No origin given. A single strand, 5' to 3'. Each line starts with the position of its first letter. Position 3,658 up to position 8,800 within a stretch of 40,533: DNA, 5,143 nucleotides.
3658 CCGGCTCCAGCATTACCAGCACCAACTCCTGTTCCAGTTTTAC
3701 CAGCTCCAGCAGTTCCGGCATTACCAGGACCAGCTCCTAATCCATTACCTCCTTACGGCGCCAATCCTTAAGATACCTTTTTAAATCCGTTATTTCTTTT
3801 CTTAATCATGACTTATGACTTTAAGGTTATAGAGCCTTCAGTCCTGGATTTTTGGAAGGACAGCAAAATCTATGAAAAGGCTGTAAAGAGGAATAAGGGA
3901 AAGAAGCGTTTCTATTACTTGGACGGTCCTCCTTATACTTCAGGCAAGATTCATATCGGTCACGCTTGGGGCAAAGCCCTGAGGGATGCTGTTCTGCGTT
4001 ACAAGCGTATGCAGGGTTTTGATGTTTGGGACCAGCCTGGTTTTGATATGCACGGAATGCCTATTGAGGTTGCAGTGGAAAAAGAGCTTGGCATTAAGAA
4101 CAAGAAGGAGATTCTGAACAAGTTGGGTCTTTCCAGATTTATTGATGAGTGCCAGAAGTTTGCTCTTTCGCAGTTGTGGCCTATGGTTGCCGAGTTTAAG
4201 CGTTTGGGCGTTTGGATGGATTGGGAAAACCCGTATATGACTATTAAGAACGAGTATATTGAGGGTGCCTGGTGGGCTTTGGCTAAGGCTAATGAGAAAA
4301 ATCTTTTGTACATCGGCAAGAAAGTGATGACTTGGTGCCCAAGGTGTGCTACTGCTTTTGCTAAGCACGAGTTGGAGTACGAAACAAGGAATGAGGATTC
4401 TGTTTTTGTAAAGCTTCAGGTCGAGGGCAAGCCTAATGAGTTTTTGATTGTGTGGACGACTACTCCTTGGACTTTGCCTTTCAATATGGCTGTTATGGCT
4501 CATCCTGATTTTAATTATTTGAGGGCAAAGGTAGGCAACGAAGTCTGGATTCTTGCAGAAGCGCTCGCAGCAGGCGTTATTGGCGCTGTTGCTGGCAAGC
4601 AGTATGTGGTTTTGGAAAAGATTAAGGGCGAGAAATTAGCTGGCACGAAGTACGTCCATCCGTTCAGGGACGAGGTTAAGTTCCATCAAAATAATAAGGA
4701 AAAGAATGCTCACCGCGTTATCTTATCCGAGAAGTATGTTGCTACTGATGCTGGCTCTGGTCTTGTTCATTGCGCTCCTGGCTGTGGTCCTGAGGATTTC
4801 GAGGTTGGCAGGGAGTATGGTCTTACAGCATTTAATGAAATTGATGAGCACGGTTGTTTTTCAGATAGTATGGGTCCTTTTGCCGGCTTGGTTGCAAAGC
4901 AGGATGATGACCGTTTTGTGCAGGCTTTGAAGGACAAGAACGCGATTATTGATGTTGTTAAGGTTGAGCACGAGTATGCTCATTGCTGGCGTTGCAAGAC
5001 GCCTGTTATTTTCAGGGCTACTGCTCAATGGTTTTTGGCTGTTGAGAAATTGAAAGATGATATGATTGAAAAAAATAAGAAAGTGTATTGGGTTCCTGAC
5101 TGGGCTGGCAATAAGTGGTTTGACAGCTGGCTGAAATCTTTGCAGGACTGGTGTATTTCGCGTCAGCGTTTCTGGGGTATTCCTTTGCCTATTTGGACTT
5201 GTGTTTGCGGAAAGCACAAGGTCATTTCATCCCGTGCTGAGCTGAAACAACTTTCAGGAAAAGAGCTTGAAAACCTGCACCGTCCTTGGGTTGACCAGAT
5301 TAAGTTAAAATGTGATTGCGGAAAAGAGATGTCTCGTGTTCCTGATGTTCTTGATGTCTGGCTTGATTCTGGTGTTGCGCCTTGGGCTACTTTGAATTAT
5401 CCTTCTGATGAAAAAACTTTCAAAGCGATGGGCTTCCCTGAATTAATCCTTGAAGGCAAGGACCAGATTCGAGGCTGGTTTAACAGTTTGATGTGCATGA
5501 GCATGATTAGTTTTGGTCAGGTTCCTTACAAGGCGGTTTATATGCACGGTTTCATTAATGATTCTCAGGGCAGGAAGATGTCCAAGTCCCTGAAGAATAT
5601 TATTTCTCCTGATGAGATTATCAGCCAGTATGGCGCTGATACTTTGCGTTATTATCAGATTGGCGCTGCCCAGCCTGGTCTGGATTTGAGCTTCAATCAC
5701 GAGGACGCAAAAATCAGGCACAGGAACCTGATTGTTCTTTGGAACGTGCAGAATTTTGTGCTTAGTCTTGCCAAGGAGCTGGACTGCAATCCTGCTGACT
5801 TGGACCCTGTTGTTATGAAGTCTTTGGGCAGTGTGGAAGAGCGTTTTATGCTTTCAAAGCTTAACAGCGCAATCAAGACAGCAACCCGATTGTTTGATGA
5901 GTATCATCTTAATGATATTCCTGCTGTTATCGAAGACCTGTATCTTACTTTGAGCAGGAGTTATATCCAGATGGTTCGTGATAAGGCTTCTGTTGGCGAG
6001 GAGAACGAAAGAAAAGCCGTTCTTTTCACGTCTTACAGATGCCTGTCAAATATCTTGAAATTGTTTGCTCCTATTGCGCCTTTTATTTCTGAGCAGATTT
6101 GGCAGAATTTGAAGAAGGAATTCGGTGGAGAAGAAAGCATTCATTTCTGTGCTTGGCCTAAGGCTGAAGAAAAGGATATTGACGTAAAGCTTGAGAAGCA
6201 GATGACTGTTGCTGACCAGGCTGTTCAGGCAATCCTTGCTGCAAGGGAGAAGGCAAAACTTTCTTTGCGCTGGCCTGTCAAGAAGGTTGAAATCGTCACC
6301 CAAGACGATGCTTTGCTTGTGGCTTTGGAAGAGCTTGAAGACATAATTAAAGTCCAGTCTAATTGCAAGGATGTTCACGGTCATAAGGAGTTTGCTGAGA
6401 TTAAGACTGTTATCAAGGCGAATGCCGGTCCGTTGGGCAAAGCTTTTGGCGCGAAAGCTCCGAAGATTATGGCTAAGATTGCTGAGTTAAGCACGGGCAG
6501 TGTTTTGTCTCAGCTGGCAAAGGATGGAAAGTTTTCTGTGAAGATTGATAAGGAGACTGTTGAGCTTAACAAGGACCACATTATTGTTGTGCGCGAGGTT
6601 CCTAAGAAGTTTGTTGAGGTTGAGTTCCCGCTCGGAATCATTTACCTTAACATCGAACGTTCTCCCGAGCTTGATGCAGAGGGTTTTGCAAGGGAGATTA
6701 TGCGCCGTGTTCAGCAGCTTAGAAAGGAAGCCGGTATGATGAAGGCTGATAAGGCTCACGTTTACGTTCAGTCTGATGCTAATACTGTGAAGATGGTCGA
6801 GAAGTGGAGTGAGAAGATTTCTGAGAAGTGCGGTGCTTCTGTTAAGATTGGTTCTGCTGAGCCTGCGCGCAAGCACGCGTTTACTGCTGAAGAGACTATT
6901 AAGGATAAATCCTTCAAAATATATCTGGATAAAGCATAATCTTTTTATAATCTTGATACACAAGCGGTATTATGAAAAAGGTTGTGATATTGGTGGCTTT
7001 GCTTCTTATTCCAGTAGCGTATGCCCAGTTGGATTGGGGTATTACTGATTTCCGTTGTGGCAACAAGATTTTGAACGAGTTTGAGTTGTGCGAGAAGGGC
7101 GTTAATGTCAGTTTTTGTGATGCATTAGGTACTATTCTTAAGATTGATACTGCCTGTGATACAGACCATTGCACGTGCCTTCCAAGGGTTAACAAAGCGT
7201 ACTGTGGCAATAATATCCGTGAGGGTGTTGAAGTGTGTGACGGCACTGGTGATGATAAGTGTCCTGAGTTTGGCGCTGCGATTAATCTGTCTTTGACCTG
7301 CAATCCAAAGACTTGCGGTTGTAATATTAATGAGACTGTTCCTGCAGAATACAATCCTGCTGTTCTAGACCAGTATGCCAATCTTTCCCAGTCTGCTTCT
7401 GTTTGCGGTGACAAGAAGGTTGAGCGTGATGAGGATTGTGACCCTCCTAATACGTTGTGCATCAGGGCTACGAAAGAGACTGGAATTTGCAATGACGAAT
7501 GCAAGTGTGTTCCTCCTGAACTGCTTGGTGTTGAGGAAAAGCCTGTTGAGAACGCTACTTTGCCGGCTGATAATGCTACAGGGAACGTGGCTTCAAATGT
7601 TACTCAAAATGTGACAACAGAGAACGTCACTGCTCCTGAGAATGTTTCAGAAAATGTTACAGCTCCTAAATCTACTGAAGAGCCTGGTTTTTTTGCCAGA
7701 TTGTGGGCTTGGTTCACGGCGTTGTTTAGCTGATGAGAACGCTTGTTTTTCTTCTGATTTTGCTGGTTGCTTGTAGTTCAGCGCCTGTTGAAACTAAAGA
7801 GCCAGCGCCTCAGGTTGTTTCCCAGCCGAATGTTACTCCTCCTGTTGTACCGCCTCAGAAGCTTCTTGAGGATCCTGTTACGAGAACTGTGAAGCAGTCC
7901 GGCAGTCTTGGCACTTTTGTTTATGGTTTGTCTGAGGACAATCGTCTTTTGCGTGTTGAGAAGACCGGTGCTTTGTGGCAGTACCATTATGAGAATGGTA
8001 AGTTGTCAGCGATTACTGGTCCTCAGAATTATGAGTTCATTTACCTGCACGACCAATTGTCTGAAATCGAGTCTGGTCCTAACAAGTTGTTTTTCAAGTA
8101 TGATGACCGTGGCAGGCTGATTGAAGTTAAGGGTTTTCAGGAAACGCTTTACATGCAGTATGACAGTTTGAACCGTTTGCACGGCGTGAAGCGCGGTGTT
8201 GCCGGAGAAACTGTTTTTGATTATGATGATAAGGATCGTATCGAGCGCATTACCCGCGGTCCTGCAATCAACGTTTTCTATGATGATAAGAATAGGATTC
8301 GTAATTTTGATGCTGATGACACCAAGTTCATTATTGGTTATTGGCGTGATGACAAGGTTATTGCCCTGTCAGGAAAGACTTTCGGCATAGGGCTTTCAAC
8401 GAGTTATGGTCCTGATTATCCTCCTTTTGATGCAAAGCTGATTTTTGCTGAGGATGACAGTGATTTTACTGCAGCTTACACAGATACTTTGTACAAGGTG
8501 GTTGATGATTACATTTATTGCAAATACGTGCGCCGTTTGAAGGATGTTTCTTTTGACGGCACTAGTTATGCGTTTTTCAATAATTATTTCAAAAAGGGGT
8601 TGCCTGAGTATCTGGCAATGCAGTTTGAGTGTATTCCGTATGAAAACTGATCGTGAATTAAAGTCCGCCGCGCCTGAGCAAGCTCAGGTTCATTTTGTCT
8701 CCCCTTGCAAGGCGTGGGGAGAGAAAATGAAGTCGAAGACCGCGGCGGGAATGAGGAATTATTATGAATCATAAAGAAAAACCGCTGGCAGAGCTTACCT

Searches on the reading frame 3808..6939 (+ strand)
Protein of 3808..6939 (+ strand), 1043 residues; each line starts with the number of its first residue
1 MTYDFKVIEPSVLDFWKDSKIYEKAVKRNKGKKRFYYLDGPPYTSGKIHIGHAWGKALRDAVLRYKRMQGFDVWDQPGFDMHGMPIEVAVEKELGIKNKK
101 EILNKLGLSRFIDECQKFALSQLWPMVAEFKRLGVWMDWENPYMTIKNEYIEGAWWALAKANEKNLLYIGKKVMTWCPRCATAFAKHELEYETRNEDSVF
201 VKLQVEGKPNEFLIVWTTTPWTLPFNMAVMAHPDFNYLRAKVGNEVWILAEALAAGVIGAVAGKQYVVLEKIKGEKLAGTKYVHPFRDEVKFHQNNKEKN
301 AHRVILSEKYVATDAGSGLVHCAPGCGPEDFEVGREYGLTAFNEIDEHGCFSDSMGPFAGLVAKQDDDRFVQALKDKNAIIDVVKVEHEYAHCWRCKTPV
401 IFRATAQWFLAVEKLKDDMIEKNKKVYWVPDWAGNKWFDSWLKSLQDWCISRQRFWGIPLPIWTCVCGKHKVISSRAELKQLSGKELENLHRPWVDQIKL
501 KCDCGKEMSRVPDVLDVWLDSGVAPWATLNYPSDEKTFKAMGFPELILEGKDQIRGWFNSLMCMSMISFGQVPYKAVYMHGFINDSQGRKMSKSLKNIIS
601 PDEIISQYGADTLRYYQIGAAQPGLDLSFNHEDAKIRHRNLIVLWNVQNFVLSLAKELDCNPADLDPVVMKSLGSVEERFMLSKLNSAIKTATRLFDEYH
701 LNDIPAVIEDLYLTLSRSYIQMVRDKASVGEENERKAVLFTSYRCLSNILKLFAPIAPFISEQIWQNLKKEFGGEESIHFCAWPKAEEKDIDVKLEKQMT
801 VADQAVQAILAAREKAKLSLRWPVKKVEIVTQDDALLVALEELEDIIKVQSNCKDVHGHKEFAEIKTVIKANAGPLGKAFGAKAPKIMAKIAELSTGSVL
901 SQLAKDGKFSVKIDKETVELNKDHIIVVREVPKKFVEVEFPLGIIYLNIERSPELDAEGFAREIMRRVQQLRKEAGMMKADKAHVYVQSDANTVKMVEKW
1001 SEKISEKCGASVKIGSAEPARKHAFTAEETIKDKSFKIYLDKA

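Call 45: search_protein_families(library=pfam, proteins=[window:3808-6939:+], max_evalue=0.01)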
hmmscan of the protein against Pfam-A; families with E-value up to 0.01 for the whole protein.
window:3808-6939:+ (1043 aa): 6 families
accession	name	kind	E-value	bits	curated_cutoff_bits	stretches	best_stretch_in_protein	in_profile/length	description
PF00133.28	tRNA-synt_1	-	6.2e-127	424.2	22.7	1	12-627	2-411/414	tRNA synthetases class I (I, L, M and V)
PF08264.19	Anticodon_1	-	1.9e-32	112.6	25.1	1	679-827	2-146/148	Anticodon-binding domain of tRNA ligase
PF19302.4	DUF5915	-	6.3e-28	98.1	27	1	844-1040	1-192/195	Domain of unknown function (DUF5915)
PF09334.17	tRNA-synt_1g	-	5.6e-27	94.9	20.1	3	550-649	289-385/391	tRNA synthetases class I (M)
PF01406.26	tRNA-synt_1e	-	3.1e-07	30.5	27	1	561-619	225-282/301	tRNA synthetases class I (C) catalytic domain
PF01921.24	tRNA-synt_1f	-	0.0034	16.8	27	1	550-619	241-311/360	tRNA synthetases class I (K)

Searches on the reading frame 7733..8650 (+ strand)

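Call 45: search_protein_families(library=pfam, proteins=[window:7733-8650:+], max_evalue=0.01)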
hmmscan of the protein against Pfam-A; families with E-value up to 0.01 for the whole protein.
window:7733-8650:+ (305 aa): 1 family
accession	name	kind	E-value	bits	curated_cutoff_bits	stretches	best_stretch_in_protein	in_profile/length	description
PF05593.20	RHS_repeat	-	0.00053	20.8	22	0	123-149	1-28/38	RHS Repeat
